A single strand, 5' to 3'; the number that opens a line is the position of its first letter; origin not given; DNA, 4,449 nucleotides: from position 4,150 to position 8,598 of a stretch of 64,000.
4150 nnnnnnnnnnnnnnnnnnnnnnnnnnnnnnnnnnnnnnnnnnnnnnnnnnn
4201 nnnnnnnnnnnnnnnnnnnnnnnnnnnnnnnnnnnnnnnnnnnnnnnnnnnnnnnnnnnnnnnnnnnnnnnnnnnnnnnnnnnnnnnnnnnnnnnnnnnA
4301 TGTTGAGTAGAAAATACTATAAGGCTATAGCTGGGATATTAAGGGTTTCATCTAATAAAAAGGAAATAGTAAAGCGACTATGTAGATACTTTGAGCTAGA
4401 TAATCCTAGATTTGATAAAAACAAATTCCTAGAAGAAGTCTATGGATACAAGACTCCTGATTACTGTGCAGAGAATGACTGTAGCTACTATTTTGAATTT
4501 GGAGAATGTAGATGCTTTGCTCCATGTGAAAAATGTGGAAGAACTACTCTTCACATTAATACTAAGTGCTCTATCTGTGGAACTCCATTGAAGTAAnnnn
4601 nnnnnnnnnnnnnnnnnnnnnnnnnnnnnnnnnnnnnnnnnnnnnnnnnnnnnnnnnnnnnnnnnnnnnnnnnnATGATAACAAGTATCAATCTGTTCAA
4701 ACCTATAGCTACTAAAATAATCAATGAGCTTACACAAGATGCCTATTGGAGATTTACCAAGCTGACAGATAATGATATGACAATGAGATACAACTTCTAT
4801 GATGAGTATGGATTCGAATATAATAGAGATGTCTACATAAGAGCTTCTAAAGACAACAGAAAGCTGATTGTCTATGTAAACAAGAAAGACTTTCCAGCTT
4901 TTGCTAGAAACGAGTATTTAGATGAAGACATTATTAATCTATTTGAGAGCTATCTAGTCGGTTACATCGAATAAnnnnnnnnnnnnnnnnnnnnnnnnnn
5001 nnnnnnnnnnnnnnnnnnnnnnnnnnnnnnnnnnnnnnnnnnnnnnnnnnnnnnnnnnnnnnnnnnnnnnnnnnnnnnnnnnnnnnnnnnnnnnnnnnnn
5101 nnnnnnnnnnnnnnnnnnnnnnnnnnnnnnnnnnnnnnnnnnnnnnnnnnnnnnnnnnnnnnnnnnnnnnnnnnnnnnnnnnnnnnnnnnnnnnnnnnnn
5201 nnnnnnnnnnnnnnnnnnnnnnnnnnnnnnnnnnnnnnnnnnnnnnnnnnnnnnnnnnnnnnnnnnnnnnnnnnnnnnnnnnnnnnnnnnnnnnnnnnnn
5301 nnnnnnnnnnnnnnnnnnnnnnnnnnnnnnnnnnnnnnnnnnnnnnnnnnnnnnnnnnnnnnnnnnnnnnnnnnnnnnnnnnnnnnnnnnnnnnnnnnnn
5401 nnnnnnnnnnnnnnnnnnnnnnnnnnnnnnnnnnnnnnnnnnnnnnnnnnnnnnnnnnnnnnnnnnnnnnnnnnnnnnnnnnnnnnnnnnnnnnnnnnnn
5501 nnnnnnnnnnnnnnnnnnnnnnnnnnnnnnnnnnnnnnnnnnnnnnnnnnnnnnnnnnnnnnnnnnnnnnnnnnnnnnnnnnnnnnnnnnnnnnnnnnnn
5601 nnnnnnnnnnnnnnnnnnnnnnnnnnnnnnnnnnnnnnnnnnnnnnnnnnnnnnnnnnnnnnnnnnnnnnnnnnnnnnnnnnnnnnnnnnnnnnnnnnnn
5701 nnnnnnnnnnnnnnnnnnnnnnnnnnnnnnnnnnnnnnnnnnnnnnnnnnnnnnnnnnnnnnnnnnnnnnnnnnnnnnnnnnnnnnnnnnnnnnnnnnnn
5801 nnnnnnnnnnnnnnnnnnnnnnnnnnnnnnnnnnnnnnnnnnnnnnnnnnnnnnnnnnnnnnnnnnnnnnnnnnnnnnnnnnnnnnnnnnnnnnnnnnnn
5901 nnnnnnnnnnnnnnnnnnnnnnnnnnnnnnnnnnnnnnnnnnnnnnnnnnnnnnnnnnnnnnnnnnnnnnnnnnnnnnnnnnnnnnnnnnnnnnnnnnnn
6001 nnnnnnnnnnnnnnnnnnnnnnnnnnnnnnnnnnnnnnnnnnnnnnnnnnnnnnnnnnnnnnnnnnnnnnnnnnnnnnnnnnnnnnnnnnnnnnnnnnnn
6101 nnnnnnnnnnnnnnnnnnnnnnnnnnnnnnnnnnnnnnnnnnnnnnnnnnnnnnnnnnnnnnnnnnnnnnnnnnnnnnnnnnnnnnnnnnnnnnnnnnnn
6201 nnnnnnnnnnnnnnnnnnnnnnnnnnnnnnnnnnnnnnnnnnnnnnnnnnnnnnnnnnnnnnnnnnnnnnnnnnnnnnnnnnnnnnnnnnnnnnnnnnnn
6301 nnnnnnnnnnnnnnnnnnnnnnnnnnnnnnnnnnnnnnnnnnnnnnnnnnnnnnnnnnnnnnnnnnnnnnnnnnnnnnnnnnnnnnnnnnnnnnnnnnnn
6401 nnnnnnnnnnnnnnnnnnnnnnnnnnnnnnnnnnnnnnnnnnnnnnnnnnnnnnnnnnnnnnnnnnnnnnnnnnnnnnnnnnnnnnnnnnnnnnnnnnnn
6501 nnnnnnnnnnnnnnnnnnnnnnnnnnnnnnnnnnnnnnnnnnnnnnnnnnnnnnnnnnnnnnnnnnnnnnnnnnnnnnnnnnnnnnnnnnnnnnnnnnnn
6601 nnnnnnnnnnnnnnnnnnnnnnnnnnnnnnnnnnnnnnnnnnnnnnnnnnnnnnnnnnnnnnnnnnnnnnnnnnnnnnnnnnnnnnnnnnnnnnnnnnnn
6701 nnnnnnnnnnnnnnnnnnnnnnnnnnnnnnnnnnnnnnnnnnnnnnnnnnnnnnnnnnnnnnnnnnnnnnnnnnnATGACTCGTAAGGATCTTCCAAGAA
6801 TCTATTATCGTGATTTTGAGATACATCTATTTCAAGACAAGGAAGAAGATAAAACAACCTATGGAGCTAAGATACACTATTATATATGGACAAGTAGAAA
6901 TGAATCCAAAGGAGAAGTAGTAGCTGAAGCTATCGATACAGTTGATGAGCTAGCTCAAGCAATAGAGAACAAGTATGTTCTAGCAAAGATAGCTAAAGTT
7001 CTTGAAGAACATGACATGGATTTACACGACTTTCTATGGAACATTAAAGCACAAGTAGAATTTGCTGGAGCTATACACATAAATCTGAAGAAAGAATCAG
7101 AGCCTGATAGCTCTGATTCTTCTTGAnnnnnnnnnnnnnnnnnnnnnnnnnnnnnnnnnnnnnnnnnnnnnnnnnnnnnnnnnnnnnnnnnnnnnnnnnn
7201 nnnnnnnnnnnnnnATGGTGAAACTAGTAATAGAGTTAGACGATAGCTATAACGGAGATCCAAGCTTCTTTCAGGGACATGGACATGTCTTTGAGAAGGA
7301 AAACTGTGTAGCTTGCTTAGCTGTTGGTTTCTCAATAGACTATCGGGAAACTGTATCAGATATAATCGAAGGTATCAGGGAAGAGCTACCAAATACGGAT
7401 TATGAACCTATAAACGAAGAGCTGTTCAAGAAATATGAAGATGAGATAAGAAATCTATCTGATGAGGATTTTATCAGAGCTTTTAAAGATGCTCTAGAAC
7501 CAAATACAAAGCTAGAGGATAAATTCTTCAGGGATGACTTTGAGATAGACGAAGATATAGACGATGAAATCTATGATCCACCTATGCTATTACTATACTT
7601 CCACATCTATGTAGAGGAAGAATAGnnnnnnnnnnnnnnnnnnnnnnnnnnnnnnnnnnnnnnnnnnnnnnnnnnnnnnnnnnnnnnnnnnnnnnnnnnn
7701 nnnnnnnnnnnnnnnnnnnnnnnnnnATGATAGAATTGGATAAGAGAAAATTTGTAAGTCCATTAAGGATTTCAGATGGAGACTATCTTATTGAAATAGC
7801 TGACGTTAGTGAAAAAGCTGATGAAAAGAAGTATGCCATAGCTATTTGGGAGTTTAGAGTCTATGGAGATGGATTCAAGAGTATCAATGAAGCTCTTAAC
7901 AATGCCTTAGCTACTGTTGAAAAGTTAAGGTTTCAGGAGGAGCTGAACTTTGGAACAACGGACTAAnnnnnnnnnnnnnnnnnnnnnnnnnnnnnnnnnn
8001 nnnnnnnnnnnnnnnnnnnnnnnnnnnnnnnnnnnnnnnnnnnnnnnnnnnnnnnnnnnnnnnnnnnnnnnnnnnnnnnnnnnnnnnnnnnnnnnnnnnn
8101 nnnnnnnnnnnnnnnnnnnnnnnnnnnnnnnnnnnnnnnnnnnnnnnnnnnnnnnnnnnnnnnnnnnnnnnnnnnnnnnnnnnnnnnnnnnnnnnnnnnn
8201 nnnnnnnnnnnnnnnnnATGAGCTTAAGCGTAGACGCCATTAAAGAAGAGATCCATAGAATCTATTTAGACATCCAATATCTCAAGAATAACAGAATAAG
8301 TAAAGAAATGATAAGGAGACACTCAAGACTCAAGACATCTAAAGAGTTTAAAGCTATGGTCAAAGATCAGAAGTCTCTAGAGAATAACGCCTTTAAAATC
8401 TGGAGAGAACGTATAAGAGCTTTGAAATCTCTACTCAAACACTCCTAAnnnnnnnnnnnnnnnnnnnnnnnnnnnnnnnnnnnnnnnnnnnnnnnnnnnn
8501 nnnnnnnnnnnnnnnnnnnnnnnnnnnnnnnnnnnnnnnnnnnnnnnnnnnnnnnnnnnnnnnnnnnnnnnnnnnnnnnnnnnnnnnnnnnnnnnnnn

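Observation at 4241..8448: Array of nine single-gene cassettes, each with a near-identical ~47-bp promoter containing a palindromic operator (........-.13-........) and BRE/TATA, separated by oligo-T terminators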

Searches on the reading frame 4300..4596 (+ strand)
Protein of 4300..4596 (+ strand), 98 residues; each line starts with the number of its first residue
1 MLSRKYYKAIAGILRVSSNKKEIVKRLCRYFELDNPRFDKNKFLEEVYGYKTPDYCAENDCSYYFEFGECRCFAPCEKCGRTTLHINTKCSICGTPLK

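Call 13: search_protein_families(library=pfam, proteins=[window:4300-4596:+], max_evalue=0.1)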
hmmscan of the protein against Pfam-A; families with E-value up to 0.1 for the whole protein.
window:4300-4596:+ (98 aa): 1 family
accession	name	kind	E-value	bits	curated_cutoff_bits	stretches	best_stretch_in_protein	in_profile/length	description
PF13920.12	zf-C3HC4_3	-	0.048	13.9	27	1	56-97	8-46/49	Zinc finger, C3HC4 type (RING finger)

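Call 14: search_protein_families(library=phrogs, proteins=[window:4300-4596:+], max_evalue=0.1)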
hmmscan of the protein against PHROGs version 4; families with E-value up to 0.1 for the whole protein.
window:4300-4596:+ (98 aa): 1 family
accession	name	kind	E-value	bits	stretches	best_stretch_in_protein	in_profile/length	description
phrog_2922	-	unknown function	0.014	14.6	1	2-53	686-739/1237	-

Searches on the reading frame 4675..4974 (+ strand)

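Call 13: search_protein_families(library=pfam, proteins=[window:4675-4974:+], max_evalue=0.1)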
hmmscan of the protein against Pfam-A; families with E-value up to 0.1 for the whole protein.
window:4675-4974:+ (99 aa): 0 families

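Call 14: search_protein_families(library=phrogs, proteins=[window:4675-4974:+], max_evalue=0.1)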
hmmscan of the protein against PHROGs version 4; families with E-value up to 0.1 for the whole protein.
window:4675-4974:+ (99 aa): 5 families
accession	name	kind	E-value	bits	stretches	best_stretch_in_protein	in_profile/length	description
phrog_28667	-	unknown function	0.0087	17.2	1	66-93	16-43/69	-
phrog_24710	-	unknown function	0.042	15.1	1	22-99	13-90/96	-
phrog_35818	-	unknown function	0.067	14.1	0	25-39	12-26/42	-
phrog_9422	-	unknown function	0.068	14.6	0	59-97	2-40/90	-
phrog_5178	-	unknown function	0.071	14.1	1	32-82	71-120/204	-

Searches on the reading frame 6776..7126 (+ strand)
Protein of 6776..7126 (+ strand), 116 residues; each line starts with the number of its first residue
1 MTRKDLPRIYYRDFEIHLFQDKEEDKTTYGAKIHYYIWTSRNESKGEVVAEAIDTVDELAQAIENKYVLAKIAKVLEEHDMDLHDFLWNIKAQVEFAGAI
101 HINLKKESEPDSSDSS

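Call 13: search_protein_families(library=pfam, proteins=[window:6776-7126:+], max_evalue=0.1)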
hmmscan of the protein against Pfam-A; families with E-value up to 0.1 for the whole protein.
window:6776-7126:+ (116 aa): 0 families

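Call 14: search_protein_families(library=phrogs, proteins=[window:6776-7126:+], max_evalue=0.1)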
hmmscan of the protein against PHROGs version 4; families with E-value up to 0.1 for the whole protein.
window:6776-7126:+ (116 aa): 1 family
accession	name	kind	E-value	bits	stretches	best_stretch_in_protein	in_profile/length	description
phrog_5489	-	unknown function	0.089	13.7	1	33-78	10-55/57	-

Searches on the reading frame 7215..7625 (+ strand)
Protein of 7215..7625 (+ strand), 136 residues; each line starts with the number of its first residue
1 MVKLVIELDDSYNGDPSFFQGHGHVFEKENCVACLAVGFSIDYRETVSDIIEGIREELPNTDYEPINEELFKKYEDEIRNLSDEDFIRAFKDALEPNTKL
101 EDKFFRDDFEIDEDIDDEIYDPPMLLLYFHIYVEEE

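Call 13: search_protein_families(library=pfam, proteins=[window:7215-7625:+], max_evalue=0.1)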
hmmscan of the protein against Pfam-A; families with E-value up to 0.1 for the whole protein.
window:7215-7625:+ (136 aa): 1 family
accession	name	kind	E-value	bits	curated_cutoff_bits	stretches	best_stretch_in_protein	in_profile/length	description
PF23432.1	DUF7118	-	0.017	14.8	27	1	41-103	54-110/357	Domain of unknown function (DUF7118)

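Call 14: search_protein_families(library=phrogs, proteins=[window:7215-7625:+], max_evalue=0.1)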
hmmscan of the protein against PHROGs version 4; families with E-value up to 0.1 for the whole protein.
window:7215-7625:+ (136 aa): 0 families

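Call 87: find_homologous_proteins(query=window:7215-7625:+, max_evalue=0.001)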
Query window:7215-7625:+ (136 aa): 4 proteins with E <= 0.001 among 15 candidates.
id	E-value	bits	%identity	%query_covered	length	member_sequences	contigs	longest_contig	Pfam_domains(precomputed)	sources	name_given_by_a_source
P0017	4.7e-80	285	96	100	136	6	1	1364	-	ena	-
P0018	1.0e-71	258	88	100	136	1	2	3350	-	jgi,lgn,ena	-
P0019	4.9e-49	184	66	99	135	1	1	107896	-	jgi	-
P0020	8.3e-48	180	62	98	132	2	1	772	-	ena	-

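Call 89: find_encoding_contigs(protein=P0018, flank=5000)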
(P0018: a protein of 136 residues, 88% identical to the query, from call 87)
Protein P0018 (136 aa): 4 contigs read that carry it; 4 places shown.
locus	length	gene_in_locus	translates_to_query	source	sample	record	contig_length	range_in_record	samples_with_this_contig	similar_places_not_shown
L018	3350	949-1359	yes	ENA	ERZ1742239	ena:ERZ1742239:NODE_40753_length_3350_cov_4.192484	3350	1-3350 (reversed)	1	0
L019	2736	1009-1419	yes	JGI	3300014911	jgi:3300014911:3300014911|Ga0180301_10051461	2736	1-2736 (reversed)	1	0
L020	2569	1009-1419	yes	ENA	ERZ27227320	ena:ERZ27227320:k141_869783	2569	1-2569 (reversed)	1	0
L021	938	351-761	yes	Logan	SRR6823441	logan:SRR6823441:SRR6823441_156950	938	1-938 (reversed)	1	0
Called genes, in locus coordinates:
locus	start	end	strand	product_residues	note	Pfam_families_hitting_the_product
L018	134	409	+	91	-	-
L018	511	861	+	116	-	-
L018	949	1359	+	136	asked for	-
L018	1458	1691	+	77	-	-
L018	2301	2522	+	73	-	-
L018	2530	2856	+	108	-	-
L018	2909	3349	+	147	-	?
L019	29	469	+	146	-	-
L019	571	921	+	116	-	-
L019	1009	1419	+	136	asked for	-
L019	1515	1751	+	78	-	-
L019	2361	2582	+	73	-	-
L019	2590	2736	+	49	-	?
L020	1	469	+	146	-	?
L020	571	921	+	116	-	-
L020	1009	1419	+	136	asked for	-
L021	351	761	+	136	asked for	-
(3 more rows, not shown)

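Call 90: find_encoding_contigs(protein=P0017, flank=5000)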
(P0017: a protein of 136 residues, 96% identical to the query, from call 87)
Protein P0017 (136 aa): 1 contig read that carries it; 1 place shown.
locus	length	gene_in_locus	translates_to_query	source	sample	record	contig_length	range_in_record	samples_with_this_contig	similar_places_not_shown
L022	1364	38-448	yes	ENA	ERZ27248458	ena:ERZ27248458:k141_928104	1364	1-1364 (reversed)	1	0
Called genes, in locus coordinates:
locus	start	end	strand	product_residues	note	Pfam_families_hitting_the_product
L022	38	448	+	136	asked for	-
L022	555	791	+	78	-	-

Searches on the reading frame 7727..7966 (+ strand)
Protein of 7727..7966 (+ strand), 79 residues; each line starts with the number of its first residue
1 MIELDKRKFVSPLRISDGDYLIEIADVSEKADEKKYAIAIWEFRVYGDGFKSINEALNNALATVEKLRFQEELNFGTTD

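Call 13: search_protein_families(library=pfam, proteins=[window:7727-7966:+], max_evalue=0.1)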
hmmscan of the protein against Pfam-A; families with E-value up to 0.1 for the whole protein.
window:7727-7966:+ (79 aa): 1 family
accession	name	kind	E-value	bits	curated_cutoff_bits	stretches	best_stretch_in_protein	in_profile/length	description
PF10167.14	BORCS8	-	0.088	13.2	25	1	30-74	61-106/112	BLOC-1-related complex sub-unit 8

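Call 14: search_protein_families(library=phrogs, proteins=[window:7727-7966:+], max_evalue=0.1)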
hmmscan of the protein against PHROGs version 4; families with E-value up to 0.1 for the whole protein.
window:7727-7966:+ (79 aa): 0 families

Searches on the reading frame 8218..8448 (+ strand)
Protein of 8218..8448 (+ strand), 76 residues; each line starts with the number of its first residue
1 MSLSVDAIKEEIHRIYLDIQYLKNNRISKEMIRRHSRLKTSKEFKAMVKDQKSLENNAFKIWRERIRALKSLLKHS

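Call 13: search_protein_families(library=pfam, proteins=[window:8218-8448:+], max_evalue=0.1)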
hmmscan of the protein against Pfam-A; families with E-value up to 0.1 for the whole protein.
window:8218-8448:+ (76 aa): 1 family
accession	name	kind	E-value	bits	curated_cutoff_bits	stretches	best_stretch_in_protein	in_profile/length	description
PF10985.13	DUF2805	-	0.0048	17.7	22.5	1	24-70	9-52/71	Protein of unknown function (DUF2805)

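Call 14: search_protein_families(library=phrogs, proteins=[window:8218-8448:+], max_evalue=0.1)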
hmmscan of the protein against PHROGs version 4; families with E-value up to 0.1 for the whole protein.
window:8218-8448:+ (76 aa): 1 family
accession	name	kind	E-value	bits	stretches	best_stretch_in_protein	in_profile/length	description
phrog_26038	-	unknown function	0.059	14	1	28-68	204-244/291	-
